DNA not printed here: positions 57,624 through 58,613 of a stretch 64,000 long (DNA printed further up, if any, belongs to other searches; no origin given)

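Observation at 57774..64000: DMSP-lyase-like gene sits at the 3' end of a beta-oxidation-like operon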

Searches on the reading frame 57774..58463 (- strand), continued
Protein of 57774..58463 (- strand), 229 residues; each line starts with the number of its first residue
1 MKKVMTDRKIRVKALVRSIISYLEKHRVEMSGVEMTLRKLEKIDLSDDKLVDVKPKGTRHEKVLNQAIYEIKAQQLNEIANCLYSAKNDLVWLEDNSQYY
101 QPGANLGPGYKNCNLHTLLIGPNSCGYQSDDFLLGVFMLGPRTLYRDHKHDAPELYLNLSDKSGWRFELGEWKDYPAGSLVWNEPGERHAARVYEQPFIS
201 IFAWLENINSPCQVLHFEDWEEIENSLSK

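Call 18: search_protein_families(library=pfam, proteins=[L009:3971-5044:+, L009:5103-6140:+, L009:6153-7211:+, L009:7245-8168:-, L009:8385-10010:+, L009:10651-12825:+, L009:12822-14006:+, L009:14135-15154:+, L009:15347-16525:+, L009:17546-18841:+], max_evalue=0.001)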
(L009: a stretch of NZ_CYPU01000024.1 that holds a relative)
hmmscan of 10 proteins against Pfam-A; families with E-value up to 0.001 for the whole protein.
L009:3971-5044:+ (357 aa): 2 families
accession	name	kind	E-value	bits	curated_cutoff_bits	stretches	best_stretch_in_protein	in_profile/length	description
PF04069.17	OpuAC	-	2.6e-48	165.3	21.2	1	62-334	2-256/257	Substrate binding domain of ABC-type glycine betaine transport system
PF08543.17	Phos_pyr_kin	-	0.00037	20.4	27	0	39-61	196-218/246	Phosphomethylpyrimidine kinase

L009:5103-6140:+ (345 aa): 1 family
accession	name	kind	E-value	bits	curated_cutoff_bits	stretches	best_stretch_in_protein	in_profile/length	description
PF00528.27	BPD_transp_1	-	5.5e-21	75.6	26.4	1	169-334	1-178/184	Binding-protein-dependent transport system inner membrane component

L009:6153-7211:+ (352 aa): 8 families
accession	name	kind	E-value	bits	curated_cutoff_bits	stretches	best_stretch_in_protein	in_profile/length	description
PF00005.33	ABC_tran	-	1.9e-34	119.6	25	1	45-193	1-136/137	ABC transporter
PF09818.15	ABC_ATPase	-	1e-05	25.2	23.2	0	165-236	157-228/283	P-loop domain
PF13191.12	AAA_16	-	8.4e-05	23.6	32.6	1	52-84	21-52/167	AAA ATPase domain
PF13304.12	AAA_21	-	0.00011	22.8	27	0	57-78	1-22/304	AAA domain, putative AbiEii toxin, Type IV TA system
PF02463.25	SMC_N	-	0.00013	21.9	40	0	55-234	24-206/220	RecF/RecN/SMC N terminal domain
PF03193.22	RsgA_GTPase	-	0.00023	21.5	30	1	44-82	96-133/174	RsgA GTPase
PF13555.12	AAA_29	-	0.00059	20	27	0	50-81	17-48/61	P-loop containing region of AAA domain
PF13401.12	AAA_22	-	0.00063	20.5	27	0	56-194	6-95/130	AAA domain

L009:7245-8168:- (307 aa): 2 families
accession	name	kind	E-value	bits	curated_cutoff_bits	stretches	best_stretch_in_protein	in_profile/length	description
PF03466.25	LysR_substrate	-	5.6e-25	88.4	28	1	102-295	14-207/209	LysR substrate binding domain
PF00126.33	HTH_1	-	1.4e-22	79.8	26.6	1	10-67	3-60/60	Bacterial regulatory helix-turn-helix protein, lysR family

L009:8385-10010:+ (541 aa): 2 families
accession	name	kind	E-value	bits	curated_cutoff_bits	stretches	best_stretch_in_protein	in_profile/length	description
PF00501.34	AMP-binding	-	2.5e-68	231.1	29.9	1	42-391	16-384/384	AMP-binding enzyme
PF13193.12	AMP-binding_C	-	2.4e-14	54.4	24.5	1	442-523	2-76/76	AMP-binding enzyme C-terminal domain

L009:10651-12825:+ (724 aa): 6 families
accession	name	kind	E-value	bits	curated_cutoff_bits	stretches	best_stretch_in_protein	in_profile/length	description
PF02737.24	3HCDH_N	-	7.1e-62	209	22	1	314-491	1-178/180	3-hydroxyacyl-CoA dehydrogenase, NAD binding domain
PF00378.25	ECH_1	-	8.7e-38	130.5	27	1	24-195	2-178/251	Enoyl-CoA hydratase/isomerase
PF00725.27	3HCDH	-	2.3e-32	111.8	22.1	2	495-588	1-97/97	3-hydroxyacyl-CoA dehydrogenase, C-terminal domain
PF16113.10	ECH_2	-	5.5e-27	95.6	27.2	1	29-195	2-176/335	Enoyl-CoA hydratase/isomerase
PF03446.21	NAD_binding_2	-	7.9e-06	26.4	21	1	315-428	2-94/161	NAD binding domain of 6-phosphogluconate dehydrogenase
PF07992.20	Pyr_redox_2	-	9e-05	22.5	26.1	1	288-365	121-195/291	Pyridine nucleotide-disulphide oxidoreductase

L009:12822-14006:+ (394 aa): 2 families
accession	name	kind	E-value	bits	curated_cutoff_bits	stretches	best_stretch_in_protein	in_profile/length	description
PF00108.29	Thiolase_N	-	9.8e-65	218.9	26.4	1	5-262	2-258/260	Thiolase, N-terminal domain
PF02803.24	Thiolase_C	-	3.5e-43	146.6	27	1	272-392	2-122/123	Thiolase, C-terminal domain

L009:14135-15154:+ (339 aa): 3 families
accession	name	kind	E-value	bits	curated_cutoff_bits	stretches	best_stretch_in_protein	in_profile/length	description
PF12625.12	Arabinose_bd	-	1.7e-31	110.2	27.6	1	33-206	4-181/185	Arabinose-binding domain of AraC transcription regulator, N-term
PF12833.13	HTH_18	-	1e-19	71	33.6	1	260-336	2-79/80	Helix-turn-helix domain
PF00165.29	HTH_AraC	-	6.6e-11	42.5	26.6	1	298-336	2-42/42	Bacterial regulatory helix-turn-helix proteins, AraC family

L009:15347-16525:+ (392 aa): 4 families
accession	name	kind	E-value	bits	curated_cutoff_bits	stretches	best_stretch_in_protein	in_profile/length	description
PF00441.29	Acyl-CoA_dh_1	-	9e-32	110.7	22.4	1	225-372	1-149/150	Acyl-CoA dehydrogenase, C-terminal domain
PF02770.24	Acyl-CoA_dh_M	-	5.6e-24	84.6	33.3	1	118-213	2-97/97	Acyl-CoA dehydrogenase, middle domain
PF02771.21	Acyl-CoA_dh_N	-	6.4e-20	72.1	22.9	1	6-112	5-112/113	Acyl-CoA dehydrogenase, N-terminal domain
PF08028.16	Acyl-CoA_dh_2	-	1.3e-06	29.2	22.7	1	242-352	3-124/134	Acyl-CoA dehydrogenase, C-terminal domain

L009:17546-18841:+ (431 aa): 1 family
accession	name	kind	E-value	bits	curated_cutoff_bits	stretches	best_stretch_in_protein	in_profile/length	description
PF02624.21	YcaO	-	8.5e-79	265.6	25.7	1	97-409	2-325/325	YcaO cyclodehydratase, ATP-ad Mg2+-binding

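Call 22: search_protein_families(library=pfam, proteins=[L006:54-1505:+, L006:1515-3959:+, L006:3969-5159:+, L006:15465-16706:+, L006:16840-17421:+, L006:17445-18230:+, L006:18624-19751:+], max_evalue=0.001)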
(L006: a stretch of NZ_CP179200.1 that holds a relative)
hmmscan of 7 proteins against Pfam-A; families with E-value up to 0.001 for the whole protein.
L006:54-1505:+ (483 aa): 2 families
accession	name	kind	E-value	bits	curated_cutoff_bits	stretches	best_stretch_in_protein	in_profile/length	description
PF09317.16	ACDH_C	-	3.9e-54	184.6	25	1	193-478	1-284/284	Acyl-CoA dehydrogenase, C-terminal, bacterial type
PF00441.29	Acyl-CoA_dh_1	-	1.5e-16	61.3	22.4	1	39-182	1-141/150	Acyl-CoA dehydrogenase, C-terminal domain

L006:1515-3959:+ (814 aa): 6 families
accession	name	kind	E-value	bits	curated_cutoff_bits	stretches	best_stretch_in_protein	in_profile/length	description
PF02737.24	3HCDH_N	-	2.2e-44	152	22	1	13-188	1-179/180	3-hydroxyacyl-CoA dehydrogenase, NAD binding domain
PF00378.25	ECH_1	-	8.8e-18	65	27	2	583-645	76-138/251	Enoyl-CoA hydratase/isomerase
PF00725.27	3HCDH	-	2e-13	51.1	22.1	1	192-291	2-96/97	3-hydroxyacyl-CoA dehydrogenase, C-terminal domain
PF16113.10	ECH_2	-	1.2e-08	35.2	27.2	1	490-640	9-132/335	Enoyl-CoA hydratase/isomerase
PF03446.21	NAD_binding_2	-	3e-06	27.8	21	1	13-121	1-94/161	NAD binding domain of 6-phosphogluconate dehydrogenase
PF01210.29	NAD_Gly3P_dh_N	-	0.00056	20.4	23.1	0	13-125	1-108/158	NAD-dependent glycerol-3-phosphate dehydrogenase N-terminus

L006:3969-5159:+ (396 aa): 3 families
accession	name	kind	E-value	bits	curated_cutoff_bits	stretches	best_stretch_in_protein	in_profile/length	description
PF00108.29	Thiolase_N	-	9.6e-72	241.9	26.4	1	6-266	2-260/260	Thiolase, N-terminal domain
PF02803.24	Thiolase_C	-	2.1e-43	147.3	27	1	275-394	3-122/123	Thiolase, C-terminal domain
PF00109.32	ketoacyl-synt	-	4.7e-07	30.1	20.8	1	85-127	166-209/252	Beta-ketoacyl synthase, N-terminal domain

L006:15465-16706:+ (413 aa): 1 family
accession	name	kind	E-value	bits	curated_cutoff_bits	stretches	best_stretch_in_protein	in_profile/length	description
PF00155.27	Aminotran_1_2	-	3.4e-50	171.7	19.7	1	32-363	3-339/361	Aminotransferase class I and II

L006:16840-17421:+ (193 aa): 2 families
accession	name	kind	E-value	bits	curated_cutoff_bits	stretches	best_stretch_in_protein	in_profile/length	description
PF00265.24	TK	-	1.3e-55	188.4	20.6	1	2-186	1-176/176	Thymidine kinase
PF13604.12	AAA_30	-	0.00022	21.5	27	1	13-115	29-123/191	AAA domain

L006:17445-18230:+ (261 aa): 1 family
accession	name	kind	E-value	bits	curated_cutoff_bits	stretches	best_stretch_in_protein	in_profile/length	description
PF01925.25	TauE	-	1e-49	169.8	32.6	1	9-256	2-235/237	Sulfite exporter TauE/SafE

L006:18624-19751:+ (375 aa): 2 families
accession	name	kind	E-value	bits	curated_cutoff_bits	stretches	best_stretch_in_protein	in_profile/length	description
PF01743.26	PolyA_pol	-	1.2e-17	64.8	23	1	21-143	2-126/126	Poly A polymerase head domain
PF12627.12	PolyA_pol_RNAbd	-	9.7e-10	38.5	22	1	170-232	1-61/64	Probable RNA and SrmB- binding site of polymerase A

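Call 56: find_encoding_contigs(protein=P0060, flank=8000, max_places=2)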
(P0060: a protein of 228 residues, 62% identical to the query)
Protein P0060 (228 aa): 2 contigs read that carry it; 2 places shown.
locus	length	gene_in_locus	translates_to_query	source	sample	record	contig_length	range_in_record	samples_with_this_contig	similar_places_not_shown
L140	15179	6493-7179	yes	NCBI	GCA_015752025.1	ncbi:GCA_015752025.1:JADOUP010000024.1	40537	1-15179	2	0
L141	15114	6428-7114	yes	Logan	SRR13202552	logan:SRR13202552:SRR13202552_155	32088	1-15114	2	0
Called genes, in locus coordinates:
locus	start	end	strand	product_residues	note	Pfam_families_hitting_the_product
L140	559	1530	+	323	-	PF04069:OpuAC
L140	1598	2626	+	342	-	PF00528:BPD_transp_1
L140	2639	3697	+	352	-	PF09818:ABC_ATPase (faint), PF00005:ABC_tran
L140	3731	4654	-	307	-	PF00126:HTH_1, PF03466:LysR_substrate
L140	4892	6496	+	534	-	PF00501:AMP-binding, PF13193:AMP-binding_C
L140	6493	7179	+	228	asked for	PF16867:DMSP_lyase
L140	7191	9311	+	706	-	PF00378:ECH_1, PF16113:ECH_2, PF02737:3HCDH_N, PF03446:NAD_binding_2 (faint), PF00725:3HCDH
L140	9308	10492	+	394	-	PF00108:Thiolase_N, PF02803:Thiolase_C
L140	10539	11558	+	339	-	PF12625:Arabinose_bd, PF12833:HTH_18, PF00165:HTH_AraC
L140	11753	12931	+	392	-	PF02771:Acyl-CoA_dh_N, PF02770:Acyl-CoA_dh_M, PF00441:Acyl-CoA_dh_1, PF08028:Acyl-CoA_dh_2 (weak)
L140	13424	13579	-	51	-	PF01381:HTH_3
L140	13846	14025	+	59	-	-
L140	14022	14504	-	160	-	PF10074:RovC_DNA-bd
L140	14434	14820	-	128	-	PF20109:Trans_reg_dom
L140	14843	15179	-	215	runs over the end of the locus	PF00765:Autoind_synth, PF13444:Acetyltransf_5 (weak)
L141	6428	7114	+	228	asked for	PF16867:DMSP_lyase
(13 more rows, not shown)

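Call 67: predict_structure(alignment_id=A1)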
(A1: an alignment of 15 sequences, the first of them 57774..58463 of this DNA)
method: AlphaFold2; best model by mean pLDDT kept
length: 229 residues; sequences in the alignment: 15
mean_pLDDT: 62.3   pTM: 0.62
mean pLDDT of the five models: 62.3, 54.6, 50.7, 49.1, 46.2
residues with pLDDT >= 90: 0; 70-90: 74; 50-70: 111; < 50: 44
segments of 3 or more residues with pLDDT < 50: 1-5, 49-56, 101-105, 112-129, 206-211
pLDDT, mean of each block of 10 residues (from residue 1): 46 74 79 74 58 49 68 71 68 53 49 46 44 60 66 69 75 75 76 64 49 58 64
secondary structure, 60 per line:
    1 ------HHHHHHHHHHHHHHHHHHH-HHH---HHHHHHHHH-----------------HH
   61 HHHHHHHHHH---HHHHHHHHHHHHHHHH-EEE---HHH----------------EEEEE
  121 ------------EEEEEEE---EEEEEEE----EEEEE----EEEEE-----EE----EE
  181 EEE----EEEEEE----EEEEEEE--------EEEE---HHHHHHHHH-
elements in order: H7-25 H33-41 H59-70 H74-89 E91-93 E116-120 E133-139 E143-149 E154-158 E163-167 E179-183 E188-193 E198-204 E213-216 H220-228

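Call 71: fold_search(model_id=the predicted structure, library=pdb)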
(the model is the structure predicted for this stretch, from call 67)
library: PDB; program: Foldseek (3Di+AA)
matches with E <= 10: 1877; with E <= 0.001: 292
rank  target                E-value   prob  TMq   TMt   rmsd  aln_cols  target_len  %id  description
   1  5cu1                  1.9e-09  1.00  0.47  0.53   6.6       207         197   16  Crystal structure of DMSP lyase DddQ from Ruegeria pomeroyi DSS-3 (released 2016-08-17)
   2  4b29                  9.6e-09  1.00  0.50  0.56   6.6       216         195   13  Crystal structures of DMSP lyases RdDddP and RnDddQII (released 2012-07-25)
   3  4la3_A                5.5e-08  1.00  0.49  0.57   6.0       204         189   16  Crystal structure of dimethylsulphoniopropionate (DMSP) lyase DddQ Y131A in complex with DMSP (released 2014-01-15)
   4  5jsp_A                5.9e-08  1.00  0.49  0.56   6.1       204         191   17  New Mechanistic Insight from Substrate and Product Bound Structures of the Metal-dependent Dimethylsulfoniopropionate  (released 2017-02-22)
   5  4la2_B                1.2e-07  1.00  0.51  0.59   6.4       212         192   17  Crystal structure of dimethylsulphoniopropionate (DMSP) lyase DddQ (released 2014-01-15)
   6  4la2_A                1.4e-07  1.00  0.51  0.58   5.9       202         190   18  Crystal structure of dimethylsulphoniopropionate (DMSP) lyase DddQ (released 2014-01-15)
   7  4yrd_A                6.9e-06  1.00  0.32  0.22  13.5       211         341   14  Crystal structure of CapF with inhibitor 3-isopropenyl-tropolone (released 2015-10-21)
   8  4e2g_D                7.4e-06  1.00  0.33  0.60   9.4       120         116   18  Crystal structure of Cupin fold protein Sthe2323 from Sphaerobacter thermophilus (released 2012-03-21)
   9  3h8u_B                7.4e-06  1.00  0.35  0.64   6.0       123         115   15  Crystal structure of uncharacterized conserved protein with double-stranded beta-helix domain (YP_001338853.1) from Kl (released 2009-05-12)
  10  4e2g_A                8.3e-06  1.00  0.33  0.61   9.4       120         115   18  Crystal structure of Cupin fold protein Sthe2323 from Sphaerobacter thermophilus (released 2012-03-21)
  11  4yrd_B                8.3e-06  1.00  0.33  0.23  13.1       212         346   13  Crystal structure of CapF with inhibitor 3-isopropenyl-tropolone (released 2015-10-21)
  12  4e2g_B                1.1e-05  1.00  0.33  0.61   9.9       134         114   17  Crystal structure of Cupin fold protein Sthe2323 from Sphaerobacter thermophilus (released 2012-03-21)
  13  1vj2_A                1.4e-05  1.00  0.33  0.61   5.8       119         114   16  Crystal structure of a novel family of manganese-containing cupin (tm1459) from thermotoga maritima at 1.65 A resoluti (released 2003-12-09)
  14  5hi0                  1.4e-05  1.00  0.34  0.22   7.1       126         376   17  The Substrate Binding Mode and Chemical Basis of a Reaction Specificity Switch in Oxalate Decarboxylase (released 2016-04-06)
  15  2v09                  1.4e-05  1.00  0.34  0.22   7.1       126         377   17  SENS161-164DSSN mutant of Bacillus subtilis Oxalate Decarboxylase OxdC (released 2007-10-30)
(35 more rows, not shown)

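Call 89: search_protein_families(library=pfam, proteins=[L034:5570-6685:+, L034:6646-7287:+, L034:7312-9132:+, L034:9133-9549:+, L034:10745-11317:-, L034:11375-12502:-, L034:13158-13853:-, L046:6197-7864:+, L046:7827-8876:+, L046:8910-9917:-], max_evalue=0.00001)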
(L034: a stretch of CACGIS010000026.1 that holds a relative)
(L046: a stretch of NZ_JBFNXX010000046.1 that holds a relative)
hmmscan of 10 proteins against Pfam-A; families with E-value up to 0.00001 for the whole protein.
L034:5570-6685:+ (371 aa): 1 family
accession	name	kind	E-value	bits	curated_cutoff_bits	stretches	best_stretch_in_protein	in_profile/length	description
PF00425.24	Chorismate_bind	-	1.8e-84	283.8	27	1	106-360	2-256/257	chorismate binding enzyme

L034:6646-7287:+ (213 aa): 1 family
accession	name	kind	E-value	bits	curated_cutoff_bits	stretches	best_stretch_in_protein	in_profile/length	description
PF01063.24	Aminotran_4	-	2.6e-30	106.4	28.5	1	15-206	2-217/223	Amino-transferase class IV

L034:7312-9132:+ (606 aa): 3 families
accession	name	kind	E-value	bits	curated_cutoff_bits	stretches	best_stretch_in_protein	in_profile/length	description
PF00152.25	tRNA-synt_2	-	4.9e-109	364.6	25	1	135-577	2-308/308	tRNA synthetases class II (D, K and N)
PF01336.31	tRNA_anti-codon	-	1e-16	61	27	1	34-117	1-75/75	OB-fold nucleic acid binding domain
PF02938.19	GAD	-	2.3e-06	28.2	23.4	1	329-423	1-93/95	GAD domain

L034:9133-9549:+ (138 aa): 3 families
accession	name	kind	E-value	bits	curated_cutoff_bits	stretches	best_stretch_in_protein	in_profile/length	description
PF13669.12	Glyoxalase_4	-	6.4e-22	78.3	27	1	10-122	1-109/109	Glyoxalase/Bleomycin resistance protein/Dioxygenase superfamily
PF00903.31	Glyoxalase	-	1.3e-12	48.6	20.6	1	8-134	1-120/121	Glyoxalase/Bleomycin resistance protein/Dioxygenase superfamily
PF13468.12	Glyoxalase_3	-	9.5e-08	32.7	25.1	1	9-108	1-102/176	Glyoxalase-like domain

L034:10745-11317:- (190 aa): 1 family
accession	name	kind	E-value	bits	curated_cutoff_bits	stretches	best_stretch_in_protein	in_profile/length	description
PF00881.29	Nitroreductase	-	1.5e-14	55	23.5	1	14-169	3-166/167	Nitroreductase family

L034:11375-12502:- (375 aa): 3 families
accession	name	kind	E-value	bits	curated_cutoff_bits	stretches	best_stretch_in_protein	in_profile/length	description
PF00561.26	Abhydrolase_1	-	1.3e-23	84.4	25.8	1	99-357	2-240/245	alpha/beta hydrolase fold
PF12146.15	Hydrolase_4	-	1.2e-10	41.5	27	1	117-208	25-121/239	Serine aminopeptidase, S33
PF12697.13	Abhydrolase_6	-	4e-10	41.1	26.3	1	100-357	1-206/217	Alpha/beta hydrolase family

L034:13158-13853:- (231 aa): 2 families
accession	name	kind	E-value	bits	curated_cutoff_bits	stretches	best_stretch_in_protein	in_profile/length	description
PF00072.30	Response_reg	-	1.5e-32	112.5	30.2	1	6-114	2-110/111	Response regulator receiver domain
PF00486.34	Trans_reg_C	-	8e-20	71.1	26.2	1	153-228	2-77/77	Transcriptional regulatory protein, C terminal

L046:6197-7864:+ (555 aa): 1 family
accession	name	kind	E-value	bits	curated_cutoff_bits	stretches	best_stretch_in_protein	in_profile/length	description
PF00496.27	SBP_bac_5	-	5.7e-59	200.5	32.4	1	110-460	2-350/368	Bacterial extracellular solute-binding proteins, family 5 Middle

L046:7827-8876:+ (349 aa): 1 family
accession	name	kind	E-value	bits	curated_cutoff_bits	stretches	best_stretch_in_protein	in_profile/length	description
PF04116.19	FA_hydroxylase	-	1.8e-21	77.4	31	1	198-327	2-132/132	Fatty acid hydroxylase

L046:8910-9917:- (335 aa): 2 families
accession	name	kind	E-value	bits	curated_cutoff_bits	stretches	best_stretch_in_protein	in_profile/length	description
PF03466.25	LysR_substrate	-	2.8e-28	99.2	28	1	120-322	5-208/209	LysR substrate binding domain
PF00126.33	HTH_1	-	8.2e-23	80.6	26.6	1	35-93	1-59/60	Bacterial regulatory helix-turn-helix protein, lysR family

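Call 91: search_protein_representatives(alignment_id=A1)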
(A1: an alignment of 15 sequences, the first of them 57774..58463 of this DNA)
Query: 15 sequences, 228 profile positions. Proteins with E-value up to 0.001 (for the whole library): 882; up to 1e-10: 170; up to 1e-30: 38. The best 150 are listed.
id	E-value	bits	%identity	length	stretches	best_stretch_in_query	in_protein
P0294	1.8e-101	354.7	-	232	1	2-225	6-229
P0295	3.0e-93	327.8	-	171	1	84-228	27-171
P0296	2.0e-77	276.1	-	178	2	120-228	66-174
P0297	4.6e-74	265.1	-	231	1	1-223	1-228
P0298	2.1e-65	236.7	-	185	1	60-224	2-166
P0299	9.9e-63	228.0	-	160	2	97-166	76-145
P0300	1.3e-60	221.1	-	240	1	1-226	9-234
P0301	1.5e-60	220.8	-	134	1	94-223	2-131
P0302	8.9e-60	218.3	-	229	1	33-224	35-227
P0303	3.7e-58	213.0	-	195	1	33-223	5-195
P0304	3.7e-56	206.5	-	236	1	11-224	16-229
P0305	6.9e-55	202.3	-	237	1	2-225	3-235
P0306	1.2e-53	198.3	-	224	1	7-224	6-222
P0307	3.0e-53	196.9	-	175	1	60-224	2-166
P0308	3.8e-53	196.6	-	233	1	55-226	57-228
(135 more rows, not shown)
